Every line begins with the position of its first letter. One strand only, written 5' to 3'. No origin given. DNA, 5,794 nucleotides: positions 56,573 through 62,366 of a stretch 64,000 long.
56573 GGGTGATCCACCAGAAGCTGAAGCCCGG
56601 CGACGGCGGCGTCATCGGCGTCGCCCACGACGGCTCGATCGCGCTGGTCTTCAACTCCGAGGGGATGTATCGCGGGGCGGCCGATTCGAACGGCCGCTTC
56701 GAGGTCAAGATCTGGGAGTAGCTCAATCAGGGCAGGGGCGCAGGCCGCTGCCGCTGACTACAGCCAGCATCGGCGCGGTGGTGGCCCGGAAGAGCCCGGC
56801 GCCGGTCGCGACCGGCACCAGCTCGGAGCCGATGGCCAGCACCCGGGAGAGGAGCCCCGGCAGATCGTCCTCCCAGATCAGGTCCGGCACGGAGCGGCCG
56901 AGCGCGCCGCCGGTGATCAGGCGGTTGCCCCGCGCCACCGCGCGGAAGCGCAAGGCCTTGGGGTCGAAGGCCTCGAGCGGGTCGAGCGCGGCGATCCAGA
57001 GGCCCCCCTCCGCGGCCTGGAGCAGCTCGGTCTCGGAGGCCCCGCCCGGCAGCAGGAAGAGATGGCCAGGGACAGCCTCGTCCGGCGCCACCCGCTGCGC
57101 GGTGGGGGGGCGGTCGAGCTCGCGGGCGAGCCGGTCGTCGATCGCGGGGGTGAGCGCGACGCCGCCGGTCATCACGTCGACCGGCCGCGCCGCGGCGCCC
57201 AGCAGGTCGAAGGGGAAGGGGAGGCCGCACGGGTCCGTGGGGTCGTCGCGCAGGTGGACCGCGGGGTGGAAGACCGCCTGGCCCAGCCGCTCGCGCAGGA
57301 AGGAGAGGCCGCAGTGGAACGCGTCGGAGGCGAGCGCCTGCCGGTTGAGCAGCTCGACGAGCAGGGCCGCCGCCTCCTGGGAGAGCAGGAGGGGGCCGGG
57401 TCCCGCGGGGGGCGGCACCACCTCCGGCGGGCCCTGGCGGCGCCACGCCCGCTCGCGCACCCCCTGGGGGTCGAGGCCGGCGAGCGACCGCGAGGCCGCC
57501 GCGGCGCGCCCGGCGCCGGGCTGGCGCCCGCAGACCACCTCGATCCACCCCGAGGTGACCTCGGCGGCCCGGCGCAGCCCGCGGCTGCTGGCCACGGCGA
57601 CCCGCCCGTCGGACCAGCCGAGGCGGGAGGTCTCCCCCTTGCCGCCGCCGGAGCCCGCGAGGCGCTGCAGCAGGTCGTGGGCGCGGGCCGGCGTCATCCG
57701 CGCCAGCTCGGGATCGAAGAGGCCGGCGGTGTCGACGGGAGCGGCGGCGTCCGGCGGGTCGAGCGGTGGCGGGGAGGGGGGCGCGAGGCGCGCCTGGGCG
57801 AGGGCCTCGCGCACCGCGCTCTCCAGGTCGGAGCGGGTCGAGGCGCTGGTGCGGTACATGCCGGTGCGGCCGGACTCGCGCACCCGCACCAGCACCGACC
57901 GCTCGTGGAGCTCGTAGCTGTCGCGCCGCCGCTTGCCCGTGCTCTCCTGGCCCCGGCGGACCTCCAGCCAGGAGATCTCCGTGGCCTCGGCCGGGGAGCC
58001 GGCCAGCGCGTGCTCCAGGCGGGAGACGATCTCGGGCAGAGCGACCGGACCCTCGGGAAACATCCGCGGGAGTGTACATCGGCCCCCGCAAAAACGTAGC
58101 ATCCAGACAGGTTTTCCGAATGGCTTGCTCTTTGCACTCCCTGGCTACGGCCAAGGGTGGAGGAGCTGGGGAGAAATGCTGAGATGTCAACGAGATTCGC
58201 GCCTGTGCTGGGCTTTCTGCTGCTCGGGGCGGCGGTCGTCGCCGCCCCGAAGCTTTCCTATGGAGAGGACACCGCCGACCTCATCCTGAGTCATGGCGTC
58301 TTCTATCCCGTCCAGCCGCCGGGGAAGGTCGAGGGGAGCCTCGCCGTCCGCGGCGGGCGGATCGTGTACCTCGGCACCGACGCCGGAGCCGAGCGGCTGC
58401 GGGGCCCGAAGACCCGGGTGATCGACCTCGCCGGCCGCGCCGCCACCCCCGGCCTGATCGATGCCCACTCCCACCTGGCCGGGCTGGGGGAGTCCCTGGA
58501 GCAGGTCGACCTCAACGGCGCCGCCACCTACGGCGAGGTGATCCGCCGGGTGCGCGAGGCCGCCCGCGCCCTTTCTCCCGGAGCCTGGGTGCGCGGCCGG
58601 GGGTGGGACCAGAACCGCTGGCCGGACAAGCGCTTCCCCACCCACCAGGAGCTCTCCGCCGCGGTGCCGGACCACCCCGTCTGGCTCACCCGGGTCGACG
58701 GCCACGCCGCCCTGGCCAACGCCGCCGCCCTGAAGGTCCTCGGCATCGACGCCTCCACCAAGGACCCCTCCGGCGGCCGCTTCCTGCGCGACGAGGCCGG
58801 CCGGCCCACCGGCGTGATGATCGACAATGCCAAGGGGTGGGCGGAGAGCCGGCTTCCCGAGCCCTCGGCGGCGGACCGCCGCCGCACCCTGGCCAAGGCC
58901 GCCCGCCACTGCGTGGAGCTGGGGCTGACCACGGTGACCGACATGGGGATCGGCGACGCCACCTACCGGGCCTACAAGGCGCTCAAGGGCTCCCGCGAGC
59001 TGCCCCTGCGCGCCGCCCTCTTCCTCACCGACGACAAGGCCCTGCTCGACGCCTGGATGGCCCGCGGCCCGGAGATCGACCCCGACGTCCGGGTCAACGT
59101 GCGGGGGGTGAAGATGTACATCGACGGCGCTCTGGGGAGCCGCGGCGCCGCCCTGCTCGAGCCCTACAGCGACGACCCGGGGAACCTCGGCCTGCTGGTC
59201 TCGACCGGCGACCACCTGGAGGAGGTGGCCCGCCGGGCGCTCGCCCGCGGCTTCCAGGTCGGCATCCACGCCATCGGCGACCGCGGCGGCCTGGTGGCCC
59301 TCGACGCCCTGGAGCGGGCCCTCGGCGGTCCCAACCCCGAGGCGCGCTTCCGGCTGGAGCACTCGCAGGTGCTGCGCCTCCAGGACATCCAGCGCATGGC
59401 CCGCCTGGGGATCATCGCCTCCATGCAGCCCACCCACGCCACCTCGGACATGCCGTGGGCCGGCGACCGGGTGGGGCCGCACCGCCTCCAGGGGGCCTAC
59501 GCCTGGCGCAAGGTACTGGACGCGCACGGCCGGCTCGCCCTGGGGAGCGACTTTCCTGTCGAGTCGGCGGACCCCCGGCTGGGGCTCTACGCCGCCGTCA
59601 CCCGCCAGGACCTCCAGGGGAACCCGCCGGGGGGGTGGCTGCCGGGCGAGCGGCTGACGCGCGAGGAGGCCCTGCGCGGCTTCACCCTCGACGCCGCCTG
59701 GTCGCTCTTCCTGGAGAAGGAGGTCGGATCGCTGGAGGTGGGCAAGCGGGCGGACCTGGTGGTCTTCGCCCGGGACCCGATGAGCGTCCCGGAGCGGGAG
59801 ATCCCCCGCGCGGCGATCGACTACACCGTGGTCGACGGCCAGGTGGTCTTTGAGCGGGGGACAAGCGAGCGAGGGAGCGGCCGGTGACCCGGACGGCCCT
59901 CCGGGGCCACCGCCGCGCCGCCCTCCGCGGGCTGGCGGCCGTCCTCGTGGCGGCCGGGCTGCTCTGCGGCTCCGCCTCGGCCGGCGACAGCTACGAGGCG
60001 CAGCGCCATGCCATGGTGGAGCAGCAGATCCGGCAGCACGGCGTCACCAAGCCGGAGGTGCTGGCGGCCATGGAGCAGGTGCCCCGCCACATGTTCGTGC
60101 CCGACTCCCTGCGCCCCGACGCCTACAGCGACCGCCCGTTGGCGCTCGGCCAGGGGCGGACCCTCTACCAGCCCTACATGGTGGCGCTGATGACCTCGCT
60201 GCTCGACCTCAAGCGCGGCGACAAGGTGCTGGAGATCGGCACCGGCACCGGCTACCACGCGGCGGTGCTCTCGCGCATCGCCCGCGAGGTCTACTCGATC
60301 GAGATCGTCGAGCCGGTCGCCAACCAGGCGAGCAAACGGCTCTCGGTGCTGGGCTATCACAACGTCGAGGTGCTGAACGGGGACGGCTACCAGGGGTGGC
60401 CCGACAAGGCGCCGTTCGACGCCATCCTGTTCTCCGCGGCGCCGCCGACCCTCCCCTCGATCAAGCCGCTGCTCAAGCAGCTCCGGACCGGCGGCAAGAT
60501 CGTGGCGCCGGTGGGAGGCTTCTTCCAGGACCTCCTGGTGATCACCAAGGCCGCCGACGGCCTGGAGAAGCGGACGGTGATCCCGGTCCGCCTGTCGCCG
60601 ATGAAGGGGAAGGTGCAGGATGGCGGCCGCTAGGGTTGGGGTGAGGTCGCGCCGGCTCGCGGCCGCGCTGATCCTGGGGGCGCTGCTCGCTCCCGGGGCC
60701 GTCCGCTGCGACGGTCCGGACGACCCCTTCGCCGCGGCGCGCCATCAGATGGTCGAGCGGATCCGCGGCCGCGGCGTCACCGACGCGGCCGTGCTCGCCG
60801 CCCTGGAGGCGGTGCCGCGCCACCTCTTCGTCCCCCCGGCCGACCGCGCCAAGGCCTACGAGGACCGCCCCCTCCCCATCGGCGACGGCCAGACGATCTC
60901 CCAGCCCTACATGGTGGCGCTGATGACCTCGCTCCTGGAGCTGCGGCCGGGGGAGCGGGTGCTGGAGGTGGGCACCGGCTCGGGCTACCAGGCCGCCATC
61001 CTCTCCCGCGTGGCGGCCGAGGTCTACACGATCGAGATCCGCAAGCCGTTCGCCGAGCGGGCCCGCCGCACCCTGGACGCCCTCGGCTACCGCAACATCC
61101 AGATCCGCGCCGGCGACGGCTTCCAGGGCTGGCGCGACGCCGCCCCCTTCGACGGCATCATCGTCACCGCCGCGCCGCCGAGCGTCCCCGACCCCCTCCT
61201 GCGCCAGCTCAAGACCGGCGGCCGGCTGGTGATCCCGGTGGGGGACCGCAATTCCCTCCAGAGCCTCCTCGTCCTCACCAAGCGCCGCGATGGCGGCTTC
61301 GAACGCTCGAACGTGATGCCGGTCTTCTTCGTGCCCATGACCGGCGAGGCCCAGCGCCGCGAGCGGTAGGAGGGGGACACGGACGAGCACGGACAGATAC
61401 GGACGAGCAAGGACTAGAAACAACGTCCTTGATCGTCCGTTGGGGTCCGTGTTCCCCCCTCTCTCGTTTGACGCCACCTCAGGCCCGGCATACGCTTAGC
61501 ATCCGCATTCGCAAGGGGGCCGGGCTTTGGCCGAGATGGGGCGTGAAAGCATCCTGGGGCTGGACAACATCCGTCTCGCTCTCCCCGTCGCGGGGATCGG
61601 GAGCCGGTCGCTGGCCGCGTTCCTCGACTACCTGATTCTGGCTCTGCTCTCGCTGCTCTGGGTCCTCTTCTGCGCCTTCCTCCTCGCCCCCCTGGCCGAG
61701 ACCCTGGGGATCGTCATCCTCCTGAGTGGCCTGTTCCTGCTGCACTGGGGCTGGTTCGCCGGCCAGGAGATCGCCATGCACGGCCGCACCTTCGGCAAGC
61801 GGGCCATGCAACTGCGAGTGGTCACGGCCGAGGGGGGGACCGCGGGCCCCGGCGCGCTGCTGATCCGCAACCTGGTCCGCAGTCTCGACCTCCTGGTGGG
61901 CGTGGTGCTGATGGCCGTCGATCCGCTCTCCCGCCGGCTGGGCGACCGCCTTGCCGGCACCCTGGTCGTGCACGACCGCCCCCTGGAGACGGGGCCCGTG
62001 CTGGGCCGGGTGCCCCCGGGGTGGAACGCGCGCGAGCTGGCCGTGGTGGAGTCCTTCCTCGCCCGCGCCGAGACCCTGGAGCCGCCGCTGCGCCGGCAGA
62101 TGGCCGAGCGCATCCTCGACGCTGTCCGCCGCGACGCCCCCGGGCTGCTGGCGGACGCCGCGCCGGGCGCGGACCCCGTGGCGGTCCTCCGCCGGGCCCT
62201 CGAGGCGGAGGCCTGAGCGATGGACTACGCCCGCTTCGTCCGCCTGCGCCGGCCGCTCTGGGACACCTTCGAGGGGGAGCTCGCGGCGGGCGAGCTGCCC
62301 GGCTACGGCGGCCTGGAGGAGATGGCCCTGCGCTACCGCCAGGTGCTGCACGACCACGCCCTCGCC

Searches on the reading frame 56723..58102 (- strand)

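Call 64: search_protein_families(library=pfam, proteins=[window:56723-58102:-], max_evalue=0.0001)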
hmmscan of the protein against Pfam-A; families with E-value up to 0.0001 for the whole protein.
window:56723-58102:- (459 aa): 1 family
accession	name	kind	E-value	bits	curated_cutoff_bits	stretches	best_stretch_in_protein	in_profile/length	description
PF19289.4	PmbA_TldD_3rd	-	4.5e-23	82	22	1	237-446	5-211/220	PmbA/TldA metallopeptidase C-terminal domain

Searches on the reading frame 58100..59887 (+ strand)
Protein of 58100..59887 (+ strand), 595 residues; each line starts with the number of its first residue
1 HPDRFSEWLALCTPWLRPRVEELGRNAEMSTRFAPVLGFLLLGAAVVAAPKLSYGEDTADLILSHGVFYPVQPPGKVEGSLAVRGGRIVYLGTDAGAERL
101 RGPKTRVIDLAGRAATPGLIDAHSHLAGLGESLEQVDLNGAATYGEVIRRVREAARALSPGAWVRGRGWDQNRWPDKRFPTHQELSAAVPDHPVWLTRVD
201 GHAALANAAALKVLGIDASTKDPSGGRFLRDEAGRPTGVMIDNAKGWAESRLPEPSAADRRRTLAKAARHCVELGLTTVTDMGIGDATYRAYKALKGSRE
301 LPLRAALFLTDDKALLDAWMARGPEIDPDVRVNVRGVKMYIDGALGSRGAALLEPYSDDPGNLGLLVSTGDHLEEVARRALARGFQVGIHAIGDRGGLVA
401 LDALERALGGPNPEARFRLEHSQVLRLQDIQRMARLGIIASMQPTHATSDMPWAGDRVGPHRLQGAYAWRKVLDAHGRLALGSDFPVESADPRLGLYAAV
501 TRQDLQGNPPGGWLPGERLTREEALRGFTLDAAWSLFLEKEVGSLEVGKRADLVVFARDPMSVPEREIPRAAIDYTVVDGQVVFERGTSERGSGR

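Call 64: search_protein_families(library=pfam, proteins=[window:58100-59887:+], max_evalue=0.0001)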
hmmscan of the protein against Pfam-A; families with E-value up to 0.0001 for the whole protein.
window:58100-59887:+ (595 aa): 2 families
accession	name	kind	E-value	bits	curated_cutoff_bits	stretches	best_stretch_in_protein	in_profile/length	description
PF07969.17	Amidohydro_3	-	6.3e-110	369.3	29.7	1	106-584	1-472/472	Amidohydrolase family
PF01979.26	Amidohydro_1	-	2.9e-12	46.9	25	1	517-583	279-345/345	Amidohydrolase family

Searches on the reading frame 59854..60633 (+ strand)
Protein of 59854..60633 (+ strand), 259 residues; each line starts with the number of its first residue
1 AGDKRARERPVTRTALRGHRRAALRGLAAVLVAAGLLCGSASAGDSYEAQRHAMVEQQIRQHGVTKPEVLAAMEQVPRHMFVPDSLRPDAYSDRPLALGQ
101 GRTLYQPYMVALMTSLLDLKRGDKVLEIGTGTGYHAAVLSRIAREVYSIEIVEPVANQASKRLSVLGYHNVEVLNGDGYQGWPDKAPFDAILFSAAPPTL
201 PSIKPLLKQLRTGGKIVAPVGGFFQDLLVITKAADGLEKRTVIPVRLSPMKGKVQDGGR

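Call 64: search_protein_families(library=pfam, proteins=[window:59854-60633:+], max_evalue=0.0001)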
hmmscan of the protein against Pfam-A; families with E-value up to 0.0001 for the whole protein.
window:59854-60633:+ (259 aa): 6 families
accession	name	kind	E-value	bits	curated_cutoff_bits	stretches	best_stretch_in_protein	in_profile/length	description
PF01135.25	PCMT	-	1.4e-55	188.8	20.3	1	51-252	3-207/210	Protein-L-isoaspartate(D-aspartate) O-methyltransferase (PCMT)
PF13649.12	Methyltransf_25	-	9.6e-08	33.1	27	1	125-196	1-73/97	Methyltransferase domain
PF00398.26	RrnaAD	-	1.1e-07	31.7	24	1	117-180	26-87/263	Ribosomal RNA adenine dimethylase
PF13489.12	Methyltransf_23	-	7e-07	29.6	27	1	113-212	13-106/164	Methyltransferase domain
PF13847.12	Methyltransf_31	-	1.4e-06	28.5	27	1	120-210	2-101/145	Methyltransferase domain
PF08241.18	Methyltransf_11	-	4.2e-06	27.8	21.2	1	126-210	1-83/95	Methyltransferase domain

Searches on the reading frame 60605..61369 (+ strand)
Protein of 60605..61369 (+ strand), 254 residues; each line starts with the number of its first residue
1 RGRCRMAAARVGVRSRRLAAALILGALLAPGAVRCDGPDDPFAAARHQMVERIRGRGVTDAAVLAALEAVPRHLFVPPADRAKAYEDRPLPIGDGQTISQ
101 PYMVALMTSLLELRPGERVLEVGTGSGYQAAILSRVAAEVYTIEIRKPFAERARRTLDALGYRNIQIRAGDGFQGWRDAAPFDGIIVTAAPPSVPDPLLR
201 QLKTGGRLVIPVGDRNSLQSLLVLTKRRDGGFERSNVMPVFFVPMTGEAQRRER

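Call 64: search_protein_families(library=pfam, proteins=[window:60605-61369:+], max_evalue=0.0001)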
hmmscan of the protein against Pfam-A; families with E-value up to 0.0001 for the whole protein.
window:60605-61369:+ (254 aa): 6 families
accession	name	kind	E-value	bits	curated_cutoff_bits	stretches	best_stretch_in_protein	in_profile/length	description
PF01135.25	PCMT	-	5.3e-64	216.3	20.3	1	47-248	4-208/210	Protein-L-isoaspartate(D-aspartate) O-methyltransferase (PCMT)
PF13847.12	Methyltransf_31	-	6e-07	29.7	27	1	114-210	2-109/145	Methyltransferase domain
PF13649.12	Methyltransf_25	-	6.5e-07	30.4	27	1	119-196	1-79/97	Methyltransferase domain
PF00398.26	RrnaAD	-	2.3e-06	27.3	24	1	111-173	26-86/263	Ribosomal RNA adenine dimethylase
PF08241.18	Methyltransf_11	-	4.3e-06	27.7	21.2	1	120-209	1-94/95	Methyltransferase domain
PF13489.12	Methyltransf_23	-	6.8e-06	26.3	27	1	109-209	15-115/164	Methyltransferase domain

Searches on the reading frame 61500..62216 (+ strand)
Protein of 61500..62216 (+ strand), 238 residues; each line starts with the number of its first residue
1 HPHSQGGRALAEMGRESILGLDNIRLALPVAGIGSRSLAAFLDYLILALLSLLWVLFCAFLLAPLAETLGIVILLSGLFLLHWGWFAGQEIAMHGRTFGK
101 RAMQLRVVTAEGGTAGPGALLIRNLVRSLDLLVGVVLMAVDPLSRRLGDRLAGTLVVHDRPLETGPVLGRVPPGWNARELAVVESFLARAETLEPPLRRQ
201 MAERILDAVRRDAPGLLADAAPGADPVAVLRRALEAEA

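Call 64: search_protein_families(library=pfam, proteins=[window:61500-62216:+], max_evalue=0.0001)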
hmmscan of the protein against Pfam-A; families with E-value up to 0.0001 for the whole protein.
window:61500-62216:+ (238 aa): 1 family
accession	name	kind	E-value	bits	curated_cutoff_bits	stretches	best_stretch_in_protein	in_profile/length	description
PF06271.18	RDD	-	9.1e-18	65.3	24.1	1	30-153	1-137/137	RDD family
